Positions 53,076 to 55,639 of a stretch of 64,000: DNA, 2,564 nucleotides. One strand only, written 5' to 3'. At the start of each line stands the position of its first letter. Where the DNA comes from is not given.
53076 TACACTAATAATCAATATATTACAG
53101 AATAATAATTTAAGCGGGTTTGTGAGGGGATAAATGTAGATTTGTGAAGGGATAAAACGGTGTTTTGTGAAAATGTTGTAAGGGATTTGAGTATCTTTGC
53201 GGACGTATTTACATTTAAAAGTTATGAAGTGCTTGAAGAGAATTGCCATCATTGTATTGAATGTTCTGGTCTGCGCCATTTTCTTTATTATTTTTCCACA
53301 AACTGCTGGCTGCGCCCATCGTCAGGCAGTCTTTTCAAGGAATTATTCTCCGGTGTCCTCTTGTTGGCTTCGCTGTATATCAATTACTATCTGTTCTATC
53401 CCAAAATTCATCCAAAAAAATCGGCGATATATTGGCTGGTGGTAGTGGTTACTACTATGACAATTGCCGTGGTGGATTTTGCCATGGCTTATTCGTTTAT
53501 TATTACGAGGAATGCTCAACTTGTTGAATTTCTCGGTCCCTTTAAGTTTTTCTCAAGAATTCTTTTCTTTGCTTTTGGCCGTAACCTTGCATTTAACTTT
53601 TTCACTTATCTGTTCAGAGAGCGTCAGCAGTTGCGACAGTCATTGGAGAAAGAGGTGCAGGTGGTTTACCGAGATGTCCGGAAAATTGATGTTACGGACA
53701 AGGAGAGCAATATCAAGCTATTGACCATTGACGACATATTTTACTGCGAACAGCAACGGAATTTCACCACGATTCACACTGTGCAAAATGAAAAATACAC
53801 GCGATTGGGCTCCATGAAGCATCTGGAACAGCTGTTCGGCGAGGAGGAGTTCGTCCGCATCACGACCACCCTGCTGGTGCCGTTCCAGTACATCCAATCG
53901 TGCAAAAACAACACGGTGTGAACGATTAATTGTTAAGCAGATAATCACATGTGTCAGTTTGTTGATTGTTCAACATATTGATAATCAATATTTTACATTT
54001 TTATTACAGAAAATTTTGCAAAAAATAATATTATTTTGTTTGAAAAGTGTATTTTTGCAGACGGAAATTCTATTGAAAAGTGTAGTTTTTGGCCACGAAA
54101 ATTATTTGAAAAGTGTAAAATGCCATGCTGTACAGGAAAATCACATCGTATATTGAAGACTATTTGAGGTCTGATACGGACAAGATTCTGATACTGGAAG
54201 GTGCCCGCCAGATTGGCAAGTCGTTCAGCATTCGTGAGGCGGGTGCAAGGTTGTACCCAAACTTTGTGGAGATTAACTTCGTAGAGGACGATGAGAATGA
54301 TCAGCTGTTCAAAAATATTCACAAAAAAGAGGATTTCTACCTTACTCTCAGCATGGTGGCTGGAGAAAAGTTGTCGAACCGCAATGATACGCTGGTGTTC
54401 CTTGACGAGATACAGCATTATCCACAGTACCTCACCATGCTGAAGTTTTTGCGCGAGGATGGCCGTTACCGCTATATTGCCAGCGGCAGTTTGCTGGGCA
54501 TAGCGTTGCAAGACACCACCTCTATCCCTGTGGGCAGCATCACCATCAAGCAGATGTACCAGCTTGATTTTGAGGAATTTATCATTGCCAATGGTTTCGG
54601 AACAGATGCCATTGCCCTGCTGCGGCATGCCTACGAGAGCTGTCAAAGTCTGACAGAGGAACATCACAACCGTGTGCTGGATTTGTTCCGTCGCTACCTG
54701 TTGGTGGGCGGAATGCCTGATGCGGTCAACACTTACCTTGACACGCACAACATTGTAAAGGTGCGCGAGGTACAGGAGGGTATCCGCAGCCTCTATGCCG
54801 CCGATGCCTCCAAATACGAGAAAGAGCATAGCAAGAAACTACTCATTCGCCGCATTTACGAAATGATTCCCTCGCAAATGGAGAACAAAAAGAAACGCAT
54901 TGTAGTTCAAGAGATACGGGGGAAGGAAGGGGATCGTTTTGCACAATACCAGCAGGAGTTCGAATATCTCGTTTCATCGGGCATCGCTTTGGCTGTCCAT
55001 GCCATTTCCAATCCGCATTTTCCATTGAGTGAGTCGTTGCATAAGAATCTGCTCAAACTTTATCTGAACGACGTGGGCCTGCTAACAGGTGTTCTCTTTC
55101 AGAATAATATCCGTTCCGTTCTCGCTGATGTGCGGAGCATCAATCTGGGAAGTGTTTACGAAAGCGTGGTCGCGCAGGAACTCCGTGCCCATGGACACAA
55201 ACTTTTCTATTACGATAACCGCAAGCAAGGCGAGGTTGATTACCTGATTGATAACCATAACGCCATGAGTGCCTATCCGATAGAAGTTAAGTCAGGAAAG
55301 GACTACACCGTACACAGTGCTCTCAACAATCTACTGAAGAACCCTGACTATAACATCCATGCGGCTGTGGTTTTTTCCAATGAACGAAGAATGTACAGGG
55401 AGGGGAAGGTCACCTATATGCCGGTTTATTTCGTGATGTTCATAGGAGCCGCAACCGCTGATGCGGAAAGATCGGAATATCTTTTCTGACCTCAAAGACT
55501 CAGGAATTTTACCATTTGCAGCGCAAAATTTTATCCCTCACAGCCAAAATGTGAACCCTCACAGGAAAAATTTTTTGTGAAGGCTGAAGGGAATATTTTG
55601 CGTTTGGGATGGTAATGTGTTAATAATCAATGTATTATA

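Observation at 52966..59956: Thrice-repeated ~200-bp bidirectional regulatory module with 22-bp-phased direct repeats, upstream of LytTR regulators and T9SS cargo genes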

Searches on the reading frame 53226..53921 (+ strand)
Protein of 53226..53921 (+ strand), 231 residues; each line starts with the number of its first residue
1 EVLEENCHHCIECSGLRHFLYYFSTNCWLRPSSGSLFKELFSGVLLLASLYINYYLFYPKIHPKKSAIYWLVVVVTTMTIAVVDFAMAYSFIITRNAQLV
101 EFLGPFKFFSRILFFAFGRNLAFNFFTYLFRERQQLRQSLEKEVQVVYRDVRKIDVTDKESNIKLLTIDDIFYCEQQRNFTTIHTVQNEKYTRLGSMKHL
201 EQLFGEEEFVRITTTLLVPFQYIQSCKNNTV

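Call 10: search_protein_families(library=pfam, proteins=[window:53226-53921:+], max_evalue=0.01)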
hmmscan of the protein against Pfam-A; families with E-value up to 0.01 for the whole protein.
window:53226-53921:+ (231 aa): 1 family
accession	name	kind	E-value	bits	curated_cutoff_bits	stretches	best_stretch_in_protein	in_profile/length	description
PF04397.21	LytTR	-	3e-09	37.4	22.6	1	162-228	2-67/98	LytTr DNA-binding domain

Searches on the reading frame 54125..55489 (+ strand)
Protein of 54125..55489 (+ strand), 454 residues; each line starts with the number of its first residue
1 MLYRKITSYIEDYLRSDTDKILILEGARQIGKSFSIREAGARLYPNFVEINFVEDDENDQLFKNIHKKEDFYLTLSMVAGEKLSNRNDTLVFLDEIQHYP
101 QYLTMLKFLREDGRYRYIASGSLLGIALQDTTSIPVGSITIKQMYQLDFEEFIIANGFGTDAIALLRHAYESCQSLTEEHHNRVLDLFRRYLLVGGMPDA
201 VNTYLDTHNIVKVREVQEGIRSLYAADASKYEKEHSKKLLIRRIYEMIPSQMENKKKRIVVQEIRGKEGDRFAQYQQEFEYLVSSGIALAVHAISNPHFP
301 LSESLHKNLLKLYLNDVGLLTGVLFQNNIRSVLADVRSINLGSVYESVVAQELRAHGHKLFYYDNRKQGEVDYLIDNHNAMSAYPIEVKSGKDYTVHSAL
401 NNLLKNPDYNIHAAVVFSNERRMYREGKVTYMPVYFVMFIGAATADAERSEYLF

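Call 10: search_protein_families(library=pfam, proteins=[window:54125-55489:+], max_evalue=0.01)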
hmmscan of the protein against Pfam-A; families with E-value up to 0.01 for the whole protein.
window:54125-55489:+ (454 aa): 3 families
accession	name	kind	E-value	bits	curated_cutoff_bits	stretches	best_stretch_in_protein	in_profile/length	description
PF13635.12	DUF4143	-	4.9e-24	85.3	28.1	1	227-391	3-160/160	Domain of unknown function (DUF4143)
PF13173.12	AAA_14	-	8.2e-22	78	27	1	19-152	2-128/129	AAA domain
PF13401.12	AAA_22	-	8e-05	23.4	27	1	18-111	4-106/130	AAA domain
